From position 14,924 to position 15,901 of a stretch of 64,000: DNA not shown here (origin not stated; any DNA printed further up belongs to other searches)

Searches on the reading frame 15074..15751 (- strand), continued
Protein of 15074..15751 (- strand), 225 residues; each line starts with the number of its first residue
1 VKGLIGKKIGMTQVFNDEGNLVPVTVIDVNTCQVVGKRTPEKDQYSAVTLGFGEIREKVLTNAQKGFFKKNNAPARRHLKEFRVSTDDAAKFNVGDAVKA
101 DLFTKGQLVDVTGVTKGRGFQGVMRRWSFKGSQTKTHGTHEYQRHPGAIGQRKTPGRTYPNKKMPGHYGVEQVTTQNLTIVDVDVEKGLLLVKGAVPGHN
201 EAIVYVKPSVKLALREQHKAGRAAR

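Call 54: find_homologous_proteins(query=P0234)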
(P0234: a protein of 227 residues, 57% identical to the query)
Query P0234 (227 aa): 7848 proteins with E <= 0.001 among 8000 candidates; the best 120 are listed.
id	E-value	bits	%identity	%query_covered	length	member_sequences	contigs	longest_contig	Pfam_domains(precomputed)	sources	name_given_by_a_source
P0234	6.5e-147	505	100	100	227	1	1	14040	PF00297.29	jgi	jgi:large subunit ribosomal protein L3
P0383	6.6e-132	456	89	100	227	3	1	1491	PF00297.29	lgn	-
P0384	9.5e-129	446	88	100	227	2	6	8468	PF00297.29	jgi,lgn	jgi:large subunit ribosomal protein L3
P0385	1.0e-126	439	85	100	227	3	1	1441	PF00297.29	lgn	-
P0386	5.6e-115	401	80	96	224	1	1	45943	PF00297.29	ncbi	ncbi:MAG: 50S ribosomal protein L3 [Myxococcales bacterium]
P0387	7.0e-115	400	77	100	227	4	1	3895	PF00297.29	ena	-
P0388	4.4e-113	395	78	96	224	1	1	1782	PF00297.29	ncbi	-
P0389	4.8e-113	394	78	98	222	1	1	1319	PF00297.29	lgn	-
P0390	2.6e-109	382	74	96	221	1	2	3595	PF00297.29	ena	-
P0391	1.4e-105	370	71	98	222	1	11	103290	PF00297.29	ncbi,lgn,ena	-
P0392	1.8e-104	366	73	96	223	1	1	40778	PF00297.29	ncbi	-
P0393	8.6e-103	361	71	96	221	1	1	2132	PF00297.29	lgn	-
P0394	9.2e-103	361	69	98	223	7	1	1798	PF00297.29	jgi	jgi:large subunit ribosomal protein L3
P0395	6.5e-99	348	66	96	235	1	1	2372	PF00297.29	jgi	jgi:large subunit ribosomal protein L3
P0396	7.0e-95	335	66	99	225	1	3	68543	PF00297.29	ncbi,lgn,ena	-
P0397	2.6e-94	333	69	96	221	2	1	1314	PF00297.29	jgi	jgi:large subunit ribosomal protein L3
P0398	4.1e-90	319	64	96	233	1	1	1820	PF00297.29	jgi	jgi:large subunit ribosomal protein L3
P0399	1.8e-89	317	66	96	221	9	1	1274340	PF00297.29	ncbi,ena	-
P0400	4.8e-89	316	66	96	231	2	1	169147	PF00297.29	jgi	jgi:large subunit ribosomal protein L3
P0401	1.9e-87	311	64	96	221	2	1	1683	PF00297.29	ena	-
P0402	2.0e-86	307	62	96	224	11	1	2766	PF00297.29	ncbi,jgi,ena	jgi:large subunit ribosomal protein L3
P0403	9.6e-86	305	62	96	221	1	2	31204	PF00297.29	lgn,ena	-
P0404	1.1e-85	305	63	96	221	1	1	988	PF00297.29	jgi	-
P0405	1.7e-85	304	66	92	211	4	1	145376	PF00297.29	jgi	jgi:large subunit ribosomal protein L3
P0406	1.9e-84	301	64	92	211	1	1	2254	PF00297.29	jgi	jgi:large subunit ribosomal protein L3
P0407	2.5e-84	301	63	96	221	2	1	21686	PF00297.29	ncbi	-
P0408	2.8e-83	297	60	97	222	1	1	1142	PF00297.29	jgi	jgi:large subunit ribosomal protein L3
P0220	7.2e-78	279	60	96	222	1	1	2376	PF00297.29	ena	-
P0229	1.4e-77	278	60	96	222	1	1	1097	PF00297.29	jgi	-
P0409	2.7e-77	278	56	100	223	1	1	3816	PF00297.29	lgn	-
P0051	5.4e-77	277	57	100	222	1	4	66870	PF00297.29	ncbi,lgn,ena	ncbi:50S ribosomal protein L3 [Corallococcus sp. RDP092CA]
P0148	8.6e-77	276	59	96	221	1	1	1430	PF00297.29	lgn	-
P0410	1.8e-76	275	57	98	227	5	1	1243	PF00297.29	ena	-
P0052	3.8e-76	274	57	100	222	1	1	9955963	PF00297.29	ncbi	ncbi:50S ribosomal protein L3 [Corallococcus sp. M7]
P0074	4.5e-76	274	57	99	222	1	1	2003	PF00297.29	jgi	jgi:large subunit ribosomal protein L3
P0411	4.6e-76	274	57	98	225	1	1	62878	PF00297.29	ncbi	-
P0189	4.7e-76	273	59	96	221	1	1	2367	PF00297.29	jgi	jgi:large subunit ribosomal protein L3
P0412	6.9e-76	273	59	96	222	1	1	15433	PF00297.29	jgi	-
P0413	7.0e-76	273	61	96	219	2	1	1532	PF00297.29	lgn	-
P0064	7.6e-76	273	56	100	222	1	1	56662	PF00297.29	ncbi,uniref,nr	ncbi:50S ribosomal protein L3 [Corallococcus exiguus]|uniref:50S ribosomal protein L3 n=1 Tax=Corall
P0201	9.4e-76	272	56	98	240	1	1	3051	PF00297.29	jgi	jgi:large subunit ribosomal protein L3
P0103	9.4e-76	272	59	96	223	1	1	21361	PF00297.29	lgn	-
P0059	9.8e-76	272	56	100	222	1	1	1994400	PF00297.29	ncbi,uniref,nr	ncbi:50S ribosomal protein L3 [Corallococcus exiguus]|uniref:50S ribosomal protein L3 n=1 Tax=Corall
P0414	1.1e-75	272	57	99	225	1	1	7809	PF00297.29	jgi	jgi:large subunit ribosomal protein L3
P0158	1.8e-75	272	56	99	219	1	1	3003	PF00297.29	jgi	jgi:large subunit ribosomal protein L3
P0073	1.9e-75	271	56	100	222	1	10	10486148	PF00297.29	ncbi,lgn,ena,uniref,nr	ncbi:50S ribosomal protein L3 [Corallococcus exiguus]|uniref:Large ribosomal subunit protein uL3 n=1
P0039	2.0e-75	271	59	96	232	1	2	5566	PF00297.29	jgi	jgi:large subunit ribosomal protein L3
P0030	2.2e-75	271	58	96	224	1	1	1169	PF00297.29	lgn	-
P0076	2.4e-75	271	56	100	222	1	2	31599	PF00297.29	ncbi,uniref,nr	ncbi:50S ribosomal protein L3 [Corallococcus carmarthensis]|uniref:Large ribosomal subunit protein u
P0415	2.7e-75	271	57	98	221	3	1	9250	PF00297.29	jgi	jgi:large subunit ribosomal protein L3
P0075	3.0e-75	271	56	100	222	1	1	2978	PF00297.29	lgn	-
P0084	3.0e-75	271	56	100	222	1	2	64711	PF00297.29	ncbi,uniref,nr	ncbi:50S ribosomal protein L3 [Corallococcus sp. AB011P]|uniref:50S ribosomal protein L3 n=1 Tax=unc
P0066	3.5e-75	271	56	100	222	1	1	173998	PF00297.29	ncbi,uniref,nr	ncbi:50S ribosomal protein L3 [Corallococcus macrosporus]|uniref:Large ribosomal subunit protein uL3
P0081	4.5e-75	270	56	100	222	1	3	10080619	PF00297.29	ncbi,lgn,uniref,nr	ncbi:50S ribosomal protein L3 [Corallococcus sp. CA049B]|uniref:Large ribosomal subunit protein uL3 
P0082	4.5e-75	270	56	100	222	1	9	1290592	PF00297.29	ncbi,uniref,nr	ncbi:50S ribosomal protein L3 [Corallococcus exiguus]|uniref:50S ribosomal protein L3 n=1 Tax=Corall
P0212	5.7e-75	270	55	99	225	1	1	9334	PF00297.29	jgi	jgi:large subunit ribosomal protein L3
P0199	6.4e-75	270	58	96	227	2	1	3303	PF00297.29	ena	-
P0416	7.4e-75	270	56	96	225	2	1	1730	PF00297.29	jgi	jgi:large subunit ribosomal protein L3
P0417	7.8e-75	269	57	96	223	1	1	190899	PF00297.29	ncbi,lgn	ncbi:MAG: 50S ribosomal protein L3 [Myxococcota bacterium]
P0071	1.1e-74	269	56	99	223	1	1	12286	PF00297.29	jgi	jgi:large subunit ribosomal protein L3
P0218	1.1e-74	269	57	96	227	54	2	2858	PF00297.29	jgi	jgi:large subunit ribosomal protein L3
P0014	1.1e-74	269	58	96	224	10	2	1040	PF00297.29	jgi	jgi:large subunit ribosomal protein L3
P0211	1.2e-74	269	55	99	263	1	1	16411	PF00297.29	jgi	jgi:large subunit ribosomal protein L3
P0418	1.3e-74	269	56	99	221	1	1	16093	PF00297.29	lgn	-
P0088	1.5e-74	269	56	100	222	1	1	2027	PF00297.29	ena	-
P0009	1.7e-74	268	57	96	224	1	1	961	PF00297.29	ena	-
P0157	2.0e-74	268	57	99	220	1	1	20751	PF00297.29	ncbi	ncbi:MAG: 50S ribosomal protein L3 [Myxococcaceae bacterium]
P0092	2.1e-74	268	55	100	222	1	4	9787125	PF00297.29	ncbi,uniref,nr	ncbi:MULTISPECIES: 50S ribosomal protein L3 [Corallococcus]|uniref:Large ribosomal subunit protein u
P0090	2.1e-74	268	56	100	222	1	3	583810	PF00297.29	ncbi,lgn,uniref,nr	ncbi:50S ribosomal protein L3 [Corallococcus caeni]|uniref:Large ribosomal subunit protein uL3 n=2 T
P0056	2.2e-74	268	58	96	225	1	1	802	PF00297.29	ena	-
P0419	2.2e-74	268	58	96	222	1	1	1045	PF00297.29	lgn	-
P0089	2.4e-74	268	56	100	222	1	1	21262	PF00297.29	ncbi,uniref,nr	ncbi:50S ribosomal protein L3 [Corallococcus llansteffanensis]|uniref:Large ribosomal subunit protei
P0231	2.4e-74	268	58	96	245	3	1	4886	PF00297.29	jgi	jgi:large subunit ribosomal protein L3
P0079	2.4e-74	268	56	99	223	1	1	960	PF00297.29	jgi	jgi:large subunit ribosomal protein L3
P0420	2.9e-74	268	55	98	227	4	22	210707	PF00297.29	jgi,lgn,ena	jgi:large subunit ribosomal protein L3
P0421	3.3e-74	267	56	96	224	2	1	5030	PF00297.29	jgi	jgi:large subunit ribosomal protein L3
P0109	4.0e-74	267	56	99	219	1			PF00297.29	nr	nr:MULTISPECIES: 50S ribosomal protein L3 [unclassified Corallococcus]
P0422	4.1e-74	267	55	98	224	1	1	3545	PF00297.29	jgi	jgi:large subunit ribosomal protein L3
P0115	4.7e-74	267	55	100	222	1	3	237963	PF00297.29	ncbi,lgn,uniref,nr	ncbi:50S ribosomal protein L3 [Corallococcus sp. ZKHCc1 1396]|uniref:Large ribosomal subunit protein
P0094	4.9e-74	267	55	100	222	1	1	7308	PF00297.29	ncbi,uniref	ncbi:50S ribosomal protein L3 [Corallococcus sp. 4LFB]|uniref:50S ribosomal protein L3 n=1 Tax=Coral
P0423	4.9e-74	267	58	96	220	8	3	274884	PF00297.29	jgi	-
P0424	5.0e-74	267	56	96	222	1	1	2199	PF00297.29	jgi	jgi:large subunit ribosomal protein L3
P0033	5.2e-74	267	55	99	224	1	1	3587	PF00297.29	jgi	jgi:large subunit ribosomal protein L3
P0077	5.7e-74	267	56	100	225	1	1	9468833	PF00297.29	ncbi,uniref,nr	ncbi:50S ribosomal protein L3 [Archangium primigenium]|uniref:50S ribosomal protein L3 n=1 Tax=[Arch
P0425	6.1e-74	267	57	97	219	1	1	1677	PF00297.29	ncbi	-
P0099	6.3e-74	267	55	100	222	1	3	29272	PF00297.29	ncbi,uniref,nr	ncbi:50S ribosomal protein L3 [Corallococcus praedator]|uniref:Large ribosomal subunit protein uL3 n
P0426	6.3e-74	267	57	97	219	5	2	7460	PF00297.29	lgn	-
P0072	6.9e-74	266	56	100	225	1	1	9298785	PF00297.29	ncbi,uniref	ncbi:50S ribosomal protein L3 [Melittangium boletus]|uniref:50S ribosomal protein L3 n=1 Tax=Melitta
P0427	7.1e-74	266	56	96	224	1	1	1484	PF00297.29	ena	-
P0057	7.2e-74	266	56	99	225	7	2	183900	PF00297.29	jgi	-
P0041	7.2e-74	266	55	100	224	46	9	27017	PF00297.29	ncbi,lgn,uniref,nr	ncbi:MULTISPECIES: 50S ribosomal protein L3 [unclassified Myxococcus]|uniref:50S ribosomal protein L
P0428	7.8e-74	266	60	96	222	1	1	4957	PF00297.29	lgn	-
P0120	7.9e-74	266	55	100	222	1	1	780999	PF00297.29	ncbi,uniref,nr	ncbi:50S ribosomal protein L3 [Corallococcus sp. bb12-1]|uniref:50S ribosomal protein L3 n=1 Tax=Cor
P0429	7.9e-74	266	57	96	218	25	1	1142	PF00297.29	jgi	-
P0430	8.3e-74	266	57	96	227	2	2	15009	PF00297.29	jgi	jgi:large subunit ribosomal protein L3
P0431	8.9e-74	266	58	96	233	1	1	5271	PF00297.29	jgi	jgi:large subunit ribosomal protein L3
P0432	1.3e-73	265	57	96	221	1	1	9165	PF00297.29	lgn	-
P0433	1.4e-73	265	55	99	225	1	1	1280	PF00297.29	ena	-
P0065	1.6e-73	265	56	96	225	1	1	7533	PF00297.29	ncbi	-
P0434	1.7e-73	265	56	96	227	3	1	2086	PF00297.29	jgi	jgi:large subunit ribosomal protein L3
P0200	1.7e-73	265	55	99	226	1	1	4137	PF00297.29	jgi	jgi:large subunit ribosomal protein L3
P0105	1.8e-73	265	55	100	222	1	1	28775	PF00297.29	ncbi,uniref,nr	ncbi:50S ribosomal protein L3 [Corallococcus terminator]|uniref:Large ribosomal subunit protein uL3 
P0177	1.8e-73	265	55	98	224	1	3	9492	PF00297.29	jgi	jgi:large subunit ribosomal protein L3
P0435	2.2e-73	265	56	99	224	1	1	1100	PF00297.29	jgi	jgi:large subunit ribosomal protein L3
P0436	2.2e-73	265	59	96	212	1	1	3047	PF00297.29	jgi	jgi:large subunit ribosomal protein L3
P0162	2.6e-73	265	58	96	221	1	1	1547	PF00297.29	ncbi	-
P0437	2.7e-73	264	54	99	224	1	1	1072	PF00297.29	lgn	-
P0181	3.1e-73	264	56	100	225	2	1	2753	PF00297.29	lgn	-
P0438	3.2e-73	264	58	96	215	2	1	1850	PF00297.29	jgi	jgi:large subunit ribosomal protein L3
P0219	3.4e-73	264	54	96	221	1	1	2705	PF00297.29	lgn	-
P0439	3.4e-73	264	55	98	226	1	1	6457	PF00297.29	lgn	-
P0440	3.9e-73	264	60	96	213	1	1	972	PF00297.29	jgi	jgi:large subunit ribosomal protein L3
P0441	3.9e-73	264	57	97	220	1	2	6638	PF00297.29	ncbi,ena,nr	ncbi:MAG TPA: 50S ribosomal protein L3 [Myxococcaceae bacterium]|nr:50S ribosomal protein L3 [Myxoco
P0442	4.1e-73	264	55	98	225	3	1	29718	PF00297.29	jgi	jgi:large subunit ribosomal protein L3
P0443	4.1e-73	264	54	98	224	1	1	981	PF00297.29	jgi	jgi:large subunit ribosomal protein L3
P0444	4.4e-73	264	56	96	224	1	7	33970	PF00297.29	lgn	-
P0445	4.6e-73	264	58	96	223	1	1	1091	PF00297.29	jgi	jgi:large subunit ribosomal protein L3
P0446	4.6e-73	264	55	99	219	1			PF00297.29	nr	nr:50S ribosomal protein L3 [Corallococcus sp. NCSPR001]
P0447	4.9e-73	264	56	98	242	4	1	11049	PF00297.29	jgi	-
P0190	4.9e-73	264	57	96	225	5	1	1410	PF00297.29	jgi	jgi:large subunit ribosomal protein L3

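Call 55: find_encoding_contigs(protein=P0399, flank=5000, max_places=2)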
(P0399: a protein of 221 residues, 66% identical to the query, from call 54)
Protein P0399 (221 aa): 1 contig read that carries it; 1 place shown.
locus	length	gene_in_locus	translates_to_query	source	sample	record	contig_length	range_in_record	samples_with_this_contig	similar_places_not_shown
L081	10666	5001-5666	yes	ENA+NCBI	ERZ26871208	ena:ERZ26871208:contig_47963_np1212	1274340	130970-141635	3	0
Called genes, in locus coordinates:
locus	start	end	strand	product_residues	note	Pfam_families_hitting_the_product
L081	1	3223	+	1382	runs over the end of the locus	PF04997:RNA_pol_Rpb1_1, PF00623:RNA_pol_Rpb1_2, PF04983:RNA_pol_Rpb1_3, PF05000:RNA_pol_Rpb1_4, PF04998:RNA_pol_Rpb1_5, PF01551:Peptidase_M23 (faint), PF21668:RPOC_hybrid (weak)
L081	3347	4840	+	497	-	PF00171:Aldedh, PF05893:LuxC (weak)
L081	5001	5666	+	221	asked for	PF00297:Ribosomal_L3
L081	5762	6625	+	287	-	-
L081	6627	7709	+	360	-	-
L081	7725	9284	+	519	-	-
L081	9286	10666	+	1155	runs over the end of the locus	PF07719:TPR_2 (faint), PF13428:TPR_14 (faint), PF00515:TPR_1 (faint), PF13174:TPR_6 (faint), PF13181:TPR_8 (faint), PF13424:TPR_12 (faint), PF13432:TPR_16 (faint), PF14559:TPR_19 (faint)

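Call 56: find_encoding_contigs(protein=P0386, flank=5000, max_places=2)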
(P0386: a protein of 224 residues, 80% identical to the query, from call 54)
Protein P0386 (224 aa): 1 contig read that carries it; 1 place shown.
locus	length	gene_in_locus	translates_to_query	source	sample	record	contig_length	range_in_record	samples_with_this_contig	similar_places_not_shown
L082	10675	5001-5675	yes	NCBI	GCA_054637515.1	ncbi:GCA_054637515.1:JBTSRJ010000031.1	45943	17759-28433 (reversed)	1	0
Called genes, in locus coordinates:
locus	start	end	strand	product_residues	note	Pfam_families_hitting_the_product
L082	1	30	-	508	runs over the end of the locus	PF00656:Peptidase_C14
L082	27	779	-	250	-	-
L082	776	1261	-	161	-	PF04542:Sigma70_r2, PF07638:Sigma70_ECF (faint), PF08281:Sigma70_r4_2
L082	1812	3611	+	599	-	PF01368:DHH, PF02272:DHHA1, PF17768:RecJ_OB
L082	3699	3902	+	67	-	PF04945:YHS (weak)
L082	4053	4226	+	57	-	-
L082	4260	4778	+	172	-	PF00156:Pribosyltran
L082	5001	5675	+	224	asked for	PF00297:Ribosomal_L3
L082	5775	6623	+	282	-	-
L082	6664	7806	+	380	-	-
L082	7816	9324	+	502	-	-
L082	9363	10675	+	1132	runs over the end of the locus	PF07719:TPR_2 (faint), PF13174:TPR_6 (faint), PF13176:TPR_7 (faint), PF14559:TPR_19 (faint), PF00515:TPR_1 (faint), PF13414:TPR_11 (faint), PF13424:TPR_12 (faint), PF13432:TPR_16 (weak), +2 more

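Call 57: find_encoding_contigs(protein=P0391, flank=5000, max_places=2)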
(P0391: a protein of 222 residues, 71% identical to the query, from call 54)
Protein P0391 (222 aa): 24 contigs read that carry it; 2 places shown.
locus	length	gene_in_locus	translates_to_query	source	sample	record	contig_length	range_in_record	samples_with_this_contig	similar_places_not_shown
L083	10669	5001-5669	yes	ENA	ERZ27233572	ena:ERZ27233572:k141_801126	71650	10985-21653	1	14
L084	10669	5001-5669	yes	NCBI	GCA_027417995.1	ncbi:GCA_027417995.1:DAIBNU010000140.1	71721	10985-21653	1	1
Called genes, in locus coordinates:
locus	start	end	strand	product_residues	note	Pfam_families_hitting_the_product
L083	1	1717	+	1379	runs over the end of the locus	PF04997:RNA_pol_Rpb1_1, PF00623:RNA_pol_Rpb1_2, PF04983:RNA_pol_Rpb1_3, PF05000:RNA_pol_Rpb1_4, PF04998:RNA_pol_Rpb1_5, PF01551:Peptidase_M23 (faint), PF25984:BSH_YknX (faint), PF21668:RPOC_hybrid (weak)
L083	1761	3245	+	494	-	PF00171:Aldedh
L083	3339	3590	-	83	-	-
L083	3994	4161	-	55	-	-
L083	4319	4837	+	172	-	PF00156:Pribosyltran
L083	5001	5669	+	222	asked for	PF00297:Ribosomal_L3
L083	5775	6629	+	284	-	-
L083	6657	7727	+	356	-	-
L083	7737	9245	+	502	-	PF13432:TPR_16 (faint), PF14559:TPR_19 (faint)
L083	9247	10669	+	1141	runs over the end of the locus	PF13174:TPR_6 (faint), PF13432:TPR_16 (faint), PF14559:TPR_19 (faint), PF00515:TPR_1 (faint), PF07719:TPR_2 (faint), PF13424:TPR_12 (faint), PF13428:TPR_14 (faint), PF13525:YfiO (faint), +1 more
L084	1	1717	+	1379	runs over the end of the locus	PF04997:RNA_pol_Rpb1_1, PF00623:RNA_pol_Rpb1_2, PF04983:RNA_pol_Rpb1_3, PF05000:RNA_pol_Rpb1_4, PF04998:RNA_pol_Rpb1_5, PF01551:Peptidase_M23 (faint), PF25984:BSH_YknX (faint), PF21668:RPOC_hybrid (weak)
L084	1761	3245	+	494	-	PF00171:Aldedh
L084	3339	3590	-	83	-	-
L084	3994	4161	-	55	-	-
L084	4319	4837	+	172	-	PF00156:Pribosyltran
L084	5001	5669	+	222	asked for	PF00297:Ribosomal_L3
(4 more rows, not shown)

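Call 58: find_encoding_contigs(protein=P0405, flank=6000, max_places=1)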
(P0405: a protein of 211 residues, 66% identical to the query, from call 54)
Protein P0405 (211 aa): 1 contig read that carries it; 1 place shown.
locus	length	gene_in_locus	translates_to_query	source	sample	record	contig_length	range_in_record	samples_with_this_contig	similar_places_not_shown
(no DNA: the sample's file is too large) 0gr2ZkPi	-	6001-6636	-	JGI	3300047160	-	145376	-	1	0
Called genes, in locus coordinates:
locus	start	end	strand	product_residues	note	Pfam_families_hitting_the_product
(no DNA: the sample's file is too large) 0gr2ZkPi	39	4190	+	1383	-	PF04997:RNA_pol_Rpb1_1, PF00623:RNA_pol_Rpb1_2, PF04983:RNA_pol_Rpb1_3, PF05000:RNA_pol_Rpb1_4, PF04998:RNA_pol_Rpb1_5, PF21668:RPOC_hybrid (weak)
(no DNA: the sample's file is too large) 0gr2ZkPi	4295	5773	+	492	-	PF00171:Aldedh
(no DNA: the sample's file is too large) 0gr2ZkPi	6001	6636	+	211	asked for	PF00297:Ribosomal_L3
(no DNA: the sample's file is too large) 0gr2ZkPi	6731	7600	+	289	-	-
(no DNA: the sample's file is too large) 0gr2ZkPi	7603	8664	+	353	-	-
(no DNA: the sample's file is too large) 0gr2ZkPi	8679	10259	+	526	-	-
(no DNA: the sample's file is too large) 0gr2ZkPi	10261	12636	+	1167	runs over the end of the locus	PF00515:TPR_1 (faint), PF07719:TPR_2 (faint), PF13174:TPR_6 (faint), PF13424:TPR_12 (faint), PF13428:TPR_14 (faint), PF14559:TPR_19 (faint), PF24575:TPR_Slam (faint), PF13432:TPR_16 (weak), +1 more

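Call 59: find_encoding_contigs(protein=P0396, flank=6000, max_places=1)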
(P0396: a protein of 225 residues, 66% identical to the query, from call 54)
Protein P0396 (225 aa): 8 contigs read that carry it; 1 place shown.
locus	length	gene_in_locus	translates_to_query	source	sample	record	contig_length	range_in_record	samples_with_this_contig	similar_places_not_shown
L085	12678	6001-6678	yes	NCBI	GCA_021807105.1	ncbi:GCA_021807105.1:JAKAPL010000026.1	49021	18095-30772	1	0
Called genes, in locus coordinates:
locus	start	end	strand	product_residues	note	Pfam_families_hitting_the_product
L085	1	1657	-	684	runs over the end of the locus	PF00122:E1-E2_ATPase, PF00702:Hydrolase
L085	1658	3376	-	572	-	PF03814:KdpA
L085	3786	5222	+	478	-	PF07642:BBP2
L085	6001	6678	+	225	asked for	PF00297:Ribosomal_L3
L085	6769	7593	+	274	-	-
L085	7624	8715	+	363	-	-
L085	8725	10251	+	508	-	-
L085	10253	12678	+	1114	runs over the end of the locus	PF13432:TPR_16 (faint), PF07719:TPR_2 (faint), PF14559:TPR_19 (faint), PF13428:TPR_14 (faint), PF24575:TPR_Slam (faint), PF00515:TPR_1 (faint), PF13174:TPR_6 (weak), PF13424:TPR_12 (faint)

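Call 60: find_encoding_contigs(protein=P0403, flank=6000, max_places=1)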
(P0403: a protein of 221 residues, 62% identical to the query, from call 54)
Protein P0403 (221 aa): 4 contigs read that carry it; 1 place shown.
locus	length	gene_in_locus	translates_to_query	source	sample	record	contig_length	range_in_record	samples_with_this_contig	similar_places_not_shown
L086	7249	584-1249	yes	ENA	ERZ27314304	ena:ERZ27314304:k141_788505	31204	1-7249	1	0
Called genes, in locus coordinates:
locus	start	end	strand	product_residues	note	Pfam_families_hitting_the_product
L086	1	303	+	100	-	?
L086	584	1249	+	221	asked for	PF00297:Ribosomal_L3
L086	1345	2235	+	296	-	-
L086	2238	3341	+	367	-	-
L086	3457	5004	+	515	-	-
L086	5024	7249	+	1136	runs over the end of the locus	PF13525:YfiO (faint), PF07719:TPR_2 (faint), PF13174:TPR_6 (faint), PF13424:TPR_12 (faint), PF13428:TPR_14 (faint), PF13432:TPR_16 (faint), PF14559:TPR_19 (faint)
